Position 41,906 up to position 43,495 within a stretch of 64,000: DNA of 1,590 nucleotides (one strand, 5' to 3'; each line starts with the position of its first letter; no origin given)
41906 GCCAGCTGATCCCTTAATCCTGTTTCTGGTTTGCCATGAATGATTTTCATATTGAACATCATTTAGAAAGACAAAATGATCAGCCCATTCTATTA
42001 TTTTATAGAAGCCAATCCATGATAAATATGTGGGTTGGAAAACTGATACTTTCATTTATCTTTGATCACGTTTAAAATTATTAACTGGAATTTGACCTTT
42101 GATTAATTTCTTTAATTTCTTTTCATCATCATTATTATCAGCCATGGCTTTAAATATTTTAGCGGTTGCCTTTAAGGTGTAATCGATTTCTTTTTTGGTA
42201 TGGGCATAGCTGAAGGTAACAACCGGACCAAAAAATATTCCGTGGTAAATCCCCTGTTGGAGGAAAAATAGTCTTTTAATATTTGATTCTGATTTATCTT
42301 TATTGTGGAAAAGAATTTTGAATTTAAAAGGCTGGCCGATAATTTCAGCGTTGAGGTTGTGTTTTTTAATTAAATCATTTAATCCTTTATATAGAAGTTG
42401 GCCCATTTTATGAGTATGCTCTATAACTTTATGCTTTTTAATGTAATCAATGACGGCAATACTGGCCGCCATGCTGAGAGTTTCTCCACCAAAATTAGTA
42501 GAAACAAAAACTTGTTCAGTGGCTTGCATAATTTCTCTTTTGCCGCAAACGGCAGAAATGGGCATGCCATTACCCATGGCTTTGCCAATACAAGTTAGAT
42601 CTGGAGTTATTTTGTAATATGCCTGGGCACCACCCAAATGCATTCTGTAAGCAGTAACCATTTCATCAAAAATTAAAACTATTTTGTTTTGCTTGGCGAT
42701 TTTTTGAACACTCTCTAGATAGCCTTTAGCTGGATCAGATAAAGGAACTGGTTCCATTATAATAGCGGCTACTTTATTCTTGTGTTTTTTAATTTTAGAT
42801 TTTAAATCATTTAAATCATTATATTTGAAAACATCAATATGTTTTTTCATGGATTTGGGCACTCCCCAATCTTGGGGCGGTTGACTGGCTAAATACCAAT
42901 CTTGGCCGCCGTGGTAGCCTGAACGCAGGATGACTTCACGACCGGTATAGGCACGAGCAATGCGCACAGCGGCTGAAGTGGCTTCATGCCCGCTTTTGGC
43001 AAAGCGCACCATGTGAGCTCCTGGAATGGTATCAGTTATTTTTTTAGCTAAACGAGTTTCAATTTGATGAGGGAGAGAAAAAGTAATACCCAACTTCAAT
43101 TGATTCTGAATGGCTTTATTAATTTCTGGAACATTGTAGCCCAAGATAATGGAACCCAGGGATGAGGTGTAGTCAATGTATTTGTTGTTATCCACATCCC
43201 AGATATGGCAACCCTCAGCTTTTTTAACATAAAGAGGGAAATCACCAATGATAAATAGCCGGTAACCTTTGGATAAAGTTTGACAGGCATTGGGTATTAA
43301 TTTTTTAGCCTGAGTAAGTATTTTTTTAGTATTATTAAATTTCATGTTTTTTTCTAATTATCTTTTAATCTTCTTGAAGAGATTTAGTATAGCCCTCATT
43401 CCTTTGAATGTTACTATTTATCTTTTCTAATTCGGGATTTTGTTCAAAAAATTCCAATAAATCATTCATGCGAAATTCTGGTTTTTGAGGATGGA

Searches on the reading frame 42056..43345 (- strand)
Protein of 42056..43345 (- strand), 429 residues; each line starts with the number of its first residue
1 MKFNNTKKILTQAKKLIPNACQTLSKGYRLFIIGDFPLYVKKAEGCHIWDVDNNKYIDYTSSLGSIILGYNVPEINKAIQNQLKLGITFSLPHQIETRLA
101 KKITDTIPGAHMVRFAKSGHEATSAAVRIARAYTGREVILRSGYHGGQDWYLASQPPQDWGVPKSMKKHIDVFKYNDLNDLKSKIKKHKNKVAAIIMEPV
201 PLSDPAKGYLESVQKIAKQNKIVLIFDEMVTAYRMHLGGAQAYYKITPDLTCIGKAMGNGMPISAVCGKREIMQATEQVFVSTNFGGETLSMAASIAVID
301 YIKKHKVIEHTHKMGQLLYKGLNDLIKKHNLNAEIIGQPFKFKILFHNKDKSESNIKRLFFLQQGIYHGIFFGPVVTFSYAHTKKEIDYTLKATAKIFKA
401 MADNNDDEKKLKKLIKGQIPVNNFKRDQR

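Call 63: search_protein_families(library=pfam, proteins=[window:42056-43345:-], max_evalue=0.00001)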
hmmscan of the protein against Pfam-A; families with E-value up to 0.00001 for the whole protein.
window:42056-43345:- (429 aa): 1 family
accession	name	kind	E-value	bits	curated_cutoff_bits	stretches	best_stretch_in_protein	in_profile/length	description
PF00202.27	Aminotran_3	-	1.8e-56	192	30.5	1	36-368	9-371/403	Aminotransferase class-III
